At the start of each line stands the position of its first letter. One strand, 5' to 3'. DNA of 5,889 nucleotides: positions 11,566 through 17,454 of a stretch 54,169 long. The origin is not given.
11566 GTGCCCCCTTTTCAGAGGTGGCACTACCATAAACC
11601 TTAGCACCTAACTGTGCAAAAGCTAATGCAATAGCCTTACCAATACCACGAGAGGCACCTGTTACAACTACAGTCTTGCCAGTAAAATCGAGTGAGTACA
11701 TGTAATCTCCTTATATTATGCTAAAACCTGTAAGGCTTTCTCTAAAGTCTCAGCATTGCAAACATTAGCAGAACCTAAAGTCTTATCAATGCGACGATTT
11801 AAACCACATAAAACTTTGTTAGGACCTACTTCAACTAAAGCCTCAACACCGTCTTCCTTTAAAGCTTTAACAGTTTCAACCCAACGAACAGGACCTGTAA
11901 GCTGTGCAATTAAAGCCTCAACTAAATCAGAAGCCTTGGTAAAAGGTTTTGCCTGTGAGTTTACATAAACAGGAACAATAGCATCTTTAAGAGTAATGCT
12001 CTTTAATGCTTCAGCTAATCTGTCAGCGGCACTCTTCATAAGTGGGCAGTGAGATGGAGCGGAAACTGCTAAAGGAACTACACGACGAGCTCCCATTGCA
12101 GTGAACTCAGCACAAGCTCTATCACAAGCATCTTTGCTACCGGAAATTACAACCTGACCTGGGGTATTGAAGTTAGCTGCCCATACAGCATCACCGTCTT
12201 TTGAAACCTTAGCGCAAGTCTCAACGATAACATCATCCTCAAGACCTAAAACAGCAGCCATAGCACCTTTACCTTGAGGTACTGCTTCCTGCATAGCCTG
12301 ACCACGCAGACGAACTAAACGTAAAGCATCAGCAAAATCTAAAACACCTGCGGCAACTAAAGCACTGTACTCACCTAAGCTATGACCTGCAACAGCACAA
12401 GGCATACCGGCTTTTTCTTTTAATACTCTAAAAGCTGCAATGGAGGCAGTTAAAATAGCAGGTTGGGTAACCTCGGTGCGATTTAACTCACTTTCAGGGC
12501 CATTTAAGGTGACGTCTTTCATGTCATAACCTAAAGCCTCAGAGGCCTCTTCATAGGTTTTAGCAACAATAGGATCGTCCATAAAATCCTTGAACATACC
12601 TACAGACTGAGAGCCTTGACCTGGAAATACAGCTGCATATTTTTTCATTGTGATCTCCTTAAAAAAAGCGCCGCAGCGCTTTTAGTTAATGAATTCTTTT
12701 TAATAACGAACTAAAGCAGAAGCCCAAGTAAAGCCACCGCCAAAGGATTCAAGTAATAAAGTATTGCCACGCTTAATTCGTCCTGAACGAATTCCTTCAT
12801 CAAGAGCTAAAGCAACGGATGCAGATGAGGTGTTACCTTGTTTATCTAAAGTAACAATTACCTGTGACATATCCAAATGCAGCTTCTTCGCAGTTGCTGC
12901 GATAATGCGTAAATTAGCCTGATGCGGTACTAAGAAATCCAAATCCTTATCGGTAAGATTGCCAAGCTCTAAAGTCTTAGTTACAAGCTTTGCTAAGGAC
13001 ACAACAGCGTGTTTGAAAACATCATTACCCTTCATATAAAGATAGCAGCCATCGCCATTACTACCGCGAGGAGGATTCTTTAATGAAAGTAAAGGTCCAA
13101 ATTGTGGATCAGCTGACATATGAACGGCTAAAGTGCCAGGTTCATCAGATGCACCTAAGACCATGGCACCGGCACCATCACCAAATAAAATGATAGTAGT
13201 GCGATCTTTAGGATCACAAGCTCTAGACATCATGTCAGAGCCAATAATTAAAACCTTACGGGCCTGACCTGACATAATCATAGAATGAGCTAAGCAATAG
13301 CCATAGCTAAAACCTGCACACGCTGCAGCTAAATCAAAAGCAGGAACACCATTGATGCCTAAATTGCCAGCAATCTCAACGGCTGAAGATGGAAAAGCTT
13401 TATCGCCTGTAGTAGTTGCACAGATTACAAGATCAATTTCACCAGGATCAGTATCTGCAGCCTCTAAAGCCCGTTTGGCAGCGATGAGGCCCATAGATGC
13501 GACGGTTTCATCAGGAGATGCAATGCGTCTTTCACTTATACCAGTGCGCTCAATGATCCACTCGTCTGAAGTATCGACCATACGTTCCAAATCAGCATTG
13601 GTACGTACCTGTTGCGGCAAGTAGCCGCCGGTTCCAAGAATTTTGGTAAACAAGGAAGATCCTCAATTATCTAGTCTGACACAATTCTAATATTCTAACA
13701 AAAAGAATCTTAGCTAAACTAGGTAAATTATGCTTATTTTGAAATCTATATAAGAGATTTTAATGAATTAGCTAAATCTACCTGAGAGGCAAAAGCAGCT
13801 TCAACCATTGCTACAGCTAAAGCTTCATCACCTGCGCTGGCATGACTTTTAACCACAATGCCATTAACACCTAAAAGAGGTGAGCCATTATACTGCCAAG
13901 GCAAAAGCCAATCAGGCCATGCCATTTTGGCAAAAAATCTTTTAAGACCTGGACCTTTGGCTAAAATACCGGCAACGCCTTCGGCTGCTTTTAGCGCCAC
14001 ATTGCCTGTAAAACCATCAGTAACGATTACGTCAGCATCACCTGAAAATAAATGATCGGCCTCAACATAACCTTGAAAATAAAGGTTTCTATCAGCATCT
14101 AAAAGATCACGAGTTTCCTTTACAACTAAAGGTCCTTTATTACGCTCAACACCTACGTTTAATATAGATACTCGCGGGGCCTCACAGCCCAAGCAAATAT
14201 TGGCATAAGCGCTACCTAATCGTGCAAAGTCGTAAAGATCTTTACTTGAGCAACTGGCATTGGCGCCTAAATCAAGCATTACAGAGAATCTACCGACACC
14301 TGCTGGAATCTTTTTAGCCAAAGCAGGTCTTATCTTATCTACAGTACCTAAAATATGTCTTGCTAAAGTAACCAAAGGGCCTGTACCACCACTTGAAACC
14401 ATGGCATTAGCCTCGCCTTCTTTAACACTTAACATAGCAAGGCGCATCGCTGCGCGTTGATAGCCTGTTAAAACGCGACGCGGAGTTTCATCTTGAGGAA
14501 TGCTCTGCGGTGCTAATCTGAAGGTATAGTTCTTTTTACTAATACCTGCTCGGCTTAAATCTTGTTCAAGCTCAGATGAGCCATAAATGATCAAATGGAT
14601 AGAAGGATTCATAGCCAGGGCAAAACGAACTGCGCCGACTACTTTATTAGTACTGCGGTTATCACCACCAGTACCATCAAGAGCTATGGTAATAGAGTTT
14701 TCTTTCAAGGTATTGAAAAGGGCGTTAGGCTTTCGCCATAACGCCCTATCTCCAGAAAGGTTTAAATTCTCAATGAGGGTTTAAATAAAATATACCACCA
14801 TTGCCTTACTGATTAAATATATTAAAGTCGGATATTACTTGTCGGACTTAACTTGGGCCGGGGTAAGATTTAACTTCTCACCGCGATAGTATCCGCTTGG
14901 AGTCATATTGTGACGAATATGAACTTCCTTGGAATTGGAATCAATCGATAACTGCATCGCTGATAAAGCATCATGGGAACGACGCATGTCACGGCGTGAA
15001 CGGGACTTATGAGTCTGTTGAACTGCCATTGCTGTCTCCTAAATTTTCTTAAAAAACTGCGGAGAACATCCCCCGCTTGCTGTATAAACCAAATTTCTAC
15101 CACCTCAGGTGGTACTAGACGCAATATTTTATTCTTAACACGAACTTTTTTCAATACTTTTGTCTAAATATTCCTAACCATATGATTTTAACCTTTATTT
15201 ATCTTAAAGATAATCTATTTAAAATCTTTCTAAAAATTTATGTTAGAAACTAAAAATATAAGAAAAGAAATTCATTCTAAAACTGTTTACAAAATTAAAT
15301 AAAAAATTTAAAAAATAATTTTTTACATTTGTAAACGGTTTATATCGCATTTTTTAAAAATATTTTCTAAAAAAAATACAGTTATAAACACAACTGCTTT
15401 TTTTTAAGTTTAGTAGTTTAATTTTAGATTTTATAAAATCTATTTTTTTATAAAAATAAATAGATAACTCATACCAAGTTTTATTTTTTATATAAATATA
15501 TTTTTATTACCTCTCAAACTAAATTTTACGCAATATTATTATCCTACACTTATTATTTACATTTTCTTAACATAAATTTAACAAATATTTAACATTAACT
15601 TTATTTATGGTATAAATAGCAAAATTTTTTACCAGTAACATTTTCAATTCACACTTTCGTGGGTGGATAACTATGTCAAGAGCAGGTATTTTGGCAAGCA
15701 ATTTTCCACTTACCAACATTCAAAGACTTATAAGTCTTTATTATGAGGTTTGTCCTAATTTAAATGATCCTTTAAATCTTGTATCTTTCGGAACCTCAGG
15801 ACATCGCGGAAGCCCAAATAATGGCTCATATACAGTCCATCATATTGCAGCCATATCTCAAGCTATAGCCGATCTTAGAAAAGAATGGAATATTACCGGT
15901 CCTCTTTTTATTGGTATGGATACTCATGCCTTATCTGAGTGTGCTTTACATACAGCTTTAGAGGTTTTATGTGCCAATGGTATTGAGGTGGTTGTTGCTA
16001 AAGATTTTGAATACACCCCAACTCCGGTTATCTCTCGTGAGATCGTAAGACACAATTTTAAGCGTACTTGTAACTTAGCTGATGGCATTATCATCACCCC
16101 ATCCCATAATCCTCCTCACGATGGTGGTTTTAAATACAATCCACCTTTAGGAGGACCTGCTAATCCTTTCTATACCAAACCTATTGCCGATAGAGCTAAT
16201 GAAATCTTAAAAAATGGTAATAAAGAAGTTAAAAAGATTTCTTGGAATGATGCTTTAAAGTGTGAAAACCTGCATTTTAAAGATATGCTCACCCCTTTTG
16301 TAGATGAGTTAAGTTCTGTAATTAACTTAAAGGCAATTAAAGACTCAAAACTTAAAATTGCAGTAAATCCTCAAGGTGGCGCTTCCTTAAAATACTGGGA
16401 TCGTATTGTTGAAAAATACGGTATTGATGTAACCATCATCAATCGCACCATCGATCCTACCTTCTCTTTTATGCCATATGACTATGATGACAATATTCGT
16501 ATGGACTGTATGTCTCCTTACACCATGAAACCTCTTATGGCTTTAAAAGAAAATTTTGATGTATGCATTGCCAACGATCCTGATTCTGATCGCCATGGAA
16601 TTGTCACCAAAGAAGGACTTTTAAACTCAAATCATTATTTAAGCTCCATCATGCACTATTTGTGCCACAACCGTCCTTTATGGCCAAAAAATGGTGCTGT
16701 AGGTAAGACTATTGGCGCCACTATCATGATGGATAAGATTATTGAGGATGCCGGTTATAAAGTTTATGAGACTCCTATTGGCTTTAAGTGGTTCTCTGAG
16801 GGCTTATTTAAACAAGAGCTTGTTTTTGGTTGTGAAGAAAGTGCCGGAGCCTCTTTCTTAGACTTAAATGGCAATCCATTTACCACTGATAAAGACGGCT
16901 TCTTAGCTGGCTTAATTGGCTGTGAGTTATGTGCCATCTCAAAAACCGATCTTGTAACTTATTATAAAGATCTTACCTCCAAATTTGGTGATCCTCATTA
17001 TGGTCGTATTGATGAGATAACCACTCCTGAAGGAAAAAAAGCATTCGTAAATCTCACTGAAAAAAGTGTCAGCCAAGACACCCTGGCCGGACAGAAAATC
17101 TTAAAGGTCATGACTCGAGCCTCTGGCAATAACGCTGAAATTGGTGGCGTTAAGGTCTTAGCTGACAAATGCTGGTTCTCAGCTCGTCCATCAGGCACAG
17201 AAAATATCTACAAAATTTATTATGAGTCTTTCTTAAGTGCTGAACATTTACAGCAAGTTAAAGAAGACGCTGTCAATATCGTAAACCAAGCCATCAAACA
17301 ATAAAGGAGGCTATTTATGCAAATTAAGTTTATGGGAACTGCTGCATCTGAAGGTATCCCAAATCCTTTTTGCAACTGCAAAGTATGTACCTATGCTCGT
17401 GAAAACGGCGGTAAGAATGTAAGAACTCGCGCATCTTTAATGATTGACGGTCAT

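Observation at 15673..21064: Candidate undescribed pathway: phosphomutase + PhnP-like phosphodiesterase + nucleoside-type importer + phosphate transporter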

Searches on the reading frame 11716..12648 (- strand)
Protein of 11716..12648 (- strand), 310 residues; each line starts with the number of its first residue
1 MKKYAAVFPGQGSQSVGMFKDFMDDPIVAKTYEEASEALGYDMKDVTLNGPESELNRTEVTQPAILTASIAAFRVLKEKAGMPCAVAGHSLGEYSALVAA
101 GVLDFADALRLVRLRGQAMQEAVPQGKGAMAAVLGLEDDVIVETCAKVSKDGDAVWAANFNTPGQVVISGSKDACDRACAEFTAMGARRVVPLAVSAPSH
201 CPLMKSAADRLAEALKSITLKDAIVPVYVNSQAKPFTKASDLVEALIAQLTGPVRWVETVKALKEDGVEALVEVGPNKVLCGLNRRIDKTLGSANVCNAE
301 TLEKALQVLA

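Call 3: search_protein_families(library=pfam, proteins=[window:11716-12648:-])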
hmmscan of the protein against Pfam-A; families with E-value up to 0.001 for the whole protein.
window:11716-12648:- (310 aa): 1 family
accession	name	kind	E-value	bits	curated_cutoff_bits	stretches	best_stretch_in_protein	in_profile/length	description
PF00698.26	Acyl_transf_1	-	2.8e-42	145.8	32.7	1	7-281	3-272/319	Acyl transferase domain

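Call 4: search_protein_families(library=ncbifam, proteins=[window:11716-12648:-])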
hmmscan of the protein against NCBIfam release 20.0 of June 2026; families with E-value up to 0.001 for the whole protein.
window:11716-12648:- (310 aa): 8 families
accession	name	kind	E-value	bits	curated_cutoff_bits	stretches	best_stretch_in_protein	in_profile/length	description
TIGR00128.1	fabD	equivalog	3e-107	358.4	260.9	1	3-290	2-289/290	ACP S-malonyltransferase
TIGR03131.1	malonate_mdcH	equivalog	2.2e-78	263.7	297.9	1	5-307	2-295/297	malonate decarboxylase subunit epsilon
NF045894.1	PKS_plus_SDR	equivalog_domain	7e-54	183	1740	1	3-287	531-814/1515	type I polyketide synthase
TIGR02813.1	omega_3_PfaA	subfamily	1e-37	128.6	1010.1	1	47-287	639-879/2582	polyketide-type polyunsaturated fatty acid synthase PfaA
NF041183.1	Pks2_ls1_myc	equivalog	3e-22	77.4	2400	1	7-297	536-820/2086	sulfolipid-1 biosynthesis phthioceranic/hydroxyphthioceranic acid synthase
NF037941.1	PKS_NbtC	equivalog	3.1e-19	68.5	1150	1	2-277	95-373/1027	nocobactin polyketide synthase NbtC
NF040607.1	mycolic_Pks13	equivalog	3.5e-19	67.8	2100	1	7-279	668-945/1680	polyketide synthase Pks13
NF037940.1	PKS_MbtD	equivalog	5.9e-17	61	1150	1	3-275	91-361/978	mycobactin polyketide synthase MbtD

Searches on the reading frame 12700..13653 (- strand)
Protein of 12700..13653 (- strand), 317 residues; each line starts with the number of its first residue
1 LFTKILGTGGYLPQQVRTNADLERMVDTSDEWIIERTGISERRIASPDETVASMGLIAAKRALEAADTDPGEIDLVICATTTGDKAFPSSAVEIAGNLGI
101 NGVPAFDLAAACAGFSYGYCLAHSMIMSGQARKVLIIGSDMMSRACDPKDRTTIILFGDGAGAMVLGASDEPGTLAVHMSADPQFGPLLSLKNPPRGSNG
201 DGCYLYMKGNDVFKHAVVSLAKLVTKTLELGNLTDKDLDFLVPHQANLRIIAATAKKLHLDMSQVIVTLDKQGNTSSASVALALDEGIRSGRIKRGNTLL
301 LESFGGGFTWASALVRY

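Call 3: search_protein_families(library=pfam, proteins=[window:12700-13653:-])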
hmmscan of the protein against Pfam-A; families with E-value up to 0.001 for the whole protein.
window:12700-13653:- (317 aa): 3 families
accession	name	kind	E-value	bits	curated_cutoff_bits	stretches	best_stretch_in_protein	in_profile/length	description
PF08541.16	ACP_syn_III_C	-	3.3e-32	110.9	26.6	1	231-317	4-90/90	3-Oxoacyl-[acyl-carrier-protein (ACP)] synthase III C terminal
PF08545.16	ACP_syn_III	-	5e-28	97.3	24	1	106-182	1-79/80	3-Oxoacyl-[acyl-carrier-protein (ACP)] synthase III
PF00108.29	Thiolase_N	-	4.3e-07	30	26.4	1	36-147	8-120/260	Thiolase, N-terminal domain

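Call 4: search_protein_families(library=ncbifam, proteins=[window:12700-13653:-])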
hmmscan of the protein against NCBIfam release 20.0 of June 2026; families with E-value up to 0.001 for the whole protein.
window:12700-13653:- (317 aa): 20 families
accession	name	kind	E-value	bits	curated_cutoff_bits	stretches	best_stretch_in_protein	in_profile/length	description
TIGR00747.1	fabH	subfamily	6.2e-125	416.5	292.1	1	2-317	2-322/322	beta-ketoacyl-ACP synthase III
NF006829.0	PRK09352.1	subfamily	8e-125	416.1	249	1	2-317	4-321/322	beta-ketoacyl-ACP synthase 3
NF004623.0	PRK05963.1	equivalog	1.1e-62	212.2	437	1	3-315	6-326/328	beta-ketoacyl-ACP synthase III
NF005541.0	PRK07204.1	equivalog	2e-53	181.9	402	1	3-317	5-329/329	beta-ketoacyl-ACP synthase III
NF005703.0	PRK07515.1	equivalog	7.1e-42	143.6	304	1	49-316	94-371/373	beta-ketoacyl-ACP synthase III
NF005308.0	PRK06840.1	equivalog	1.2e-34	119.8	315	2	4-185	6-192/339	3-oxoacyl-ACP synthase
NF009519.0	PRK12880.1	equivalog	2.9e-29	102.5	436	2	37-170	46-179/353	beta-ketoacyl-ACP synthase III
NF003274.0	PRK04262.1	equivalog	1.9e-27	96.3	244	1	4-307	4-298/347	hydroxymethylglutaryl-CoA synthase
NF006720.0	PRK09258.1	equivalog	1.4e-25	90.3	285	1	31-308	41-329/338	3-oxoacyl-ACP synthase III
TIGR00748.1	HMG_CoA_syn_Arc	equivalog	5.5e-18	65.3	353.35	1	4-307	3-297/345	hydroxymethylglutaryl-CoA synthase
NF005293.2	PRK06816.1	subfamily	1.9e-16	60.1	450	2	221-301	275-360/378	StlD/DarB family beta-ketosynthase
NF053539.1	resorcinol_DarB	exception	1.6e-13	50.5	550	2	221-302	274-360/377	dialkylresorcinol biosynthesis protein DarB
TIGR01835.1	HMG-CoA-S_prok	equivalog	1.1e-10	40.9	360.35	1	38-178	36-170/382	hydroxymethylglutaryl-CoA synthase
NF004715.0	PRK06059.1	equivalog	5.2e-09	35.6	424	1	50-144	22-117/399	lipid-transfer protein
NF005704.0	PRK07516.1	subfamily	5.8e-08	32.1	412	1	49-146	20-119/389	thiolase domain-containing protein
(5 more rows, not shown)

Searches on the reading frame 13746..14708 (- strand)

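Call 3: search_protein_families(library=pfam, proteins=[window:13746-14708:-])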
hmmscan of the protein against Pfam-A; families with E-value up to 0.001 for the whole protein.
window:13746-14708:- (320 aa): 1 family
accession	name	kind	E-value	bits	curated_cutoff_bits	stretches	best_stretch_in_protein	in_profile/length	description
PF02504.20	FA_synthesis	-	4.8e-63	213.6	29.1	1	7-308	2-317/324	Fatty acid synthesis protein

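Call 4: search_protein_families(library=ncbifam, proteins=[window:13746-14708:-])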
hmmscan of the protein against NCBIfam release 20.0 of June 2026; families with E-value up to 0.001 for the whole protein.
window:13746-14708:- (320 aa): 3 families
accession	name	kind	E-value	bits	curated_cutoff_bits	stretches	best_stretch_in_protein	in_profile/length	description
TIGR00182.1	plsX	equivalog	2.4e-66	224.2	243.4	1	7-318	2-325/337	phosphate acyltransferase PlsX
NF010420.0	PRK13846.1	equivalog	3.5e-36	125.1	536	1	8-302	5-297/316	phosphate acyltransferase PlsX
NF010419.0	PRK13845.1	equivalog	2.5e-34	118.9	729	1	4-249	96-349/440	putative glycerol-3-phosphate acyltransferase PlsX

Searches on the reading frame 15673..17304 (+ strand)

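Call 3: search_protein_families(library=pfam, proteins=[window:15673-17304:+])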
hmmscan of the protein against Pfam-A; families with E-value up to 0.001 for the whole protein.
window:15673-17304:+ (543 aa): 4 families
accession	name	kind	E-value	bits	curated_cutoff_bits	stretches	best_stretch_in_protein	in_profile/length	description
PF02878.22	PGM_PMM_I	-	2.8e-29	102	22.5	1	38-178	3-134/138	Phosphoglucomutase/phosphomannomutase, alpha/beta/alpha domain I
PF02880.22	PGM_PMM_III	-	2.3e-21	76.5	20.7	1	318-437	1-114/115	Phosphoglucomutase/phosphomannomutase, alpha/beta/alpha domain III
PF02879.22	PGM_PMM_II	-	6.1e-15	56.1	29.3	1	208-315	2-103/103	Phosphoglucomutase/phosphomannomutase, alpha/beta/alpha domain II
PF00408.26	PGM_PMM_IV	-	3e-06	27.6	23.1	1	479-534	21-66/68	Phosphoglucomutase/phosphomannomutase, C-terminal domain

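Call 4: search_protein_families(library=ncbifam, proteins=[window:15673-17304:+])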
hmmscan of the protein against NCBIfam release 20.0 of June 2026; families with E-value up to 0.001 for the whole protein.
window:15673-17304:+ (543 aa): 6 families
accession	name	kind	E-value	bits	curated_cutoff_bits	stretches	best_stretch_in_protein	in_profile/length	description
TIGR01132.1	pgm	equivalog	5.6e-208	691.8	778.05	1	2-542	5-546/546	phosphoglucomutase (alpha-D-glucose-1,6-bisphosphate-dependent)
TIGR03990.1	Arch_GlmM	equivalog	6.2e-42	144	439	1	39-534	4-441/444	phosphoglucosamine mutase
NF005737.0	PRK07564.1-1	equivalog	3.2e-23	82.2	378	1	38-476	15-444/543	alpha-D-glucose phosphate-specific phosphoglucomutase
TIGR01455.1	glmM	equivalog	6.3e-21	74.6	447.55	1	39-415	1-345/442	phosphoglucosamine mutase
NF007088.0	PRK09542.1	equivalog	3.1e-10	39.6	618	1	137-538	98-454/456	phosphomannomutase/phosphoglucomutase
NF046027.1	PhglucPhmanMutPgmG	equivalog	4.1e-10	38.9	600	1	78-317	47-255/460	phosphoglucomutase/phosphomannomutase PgmG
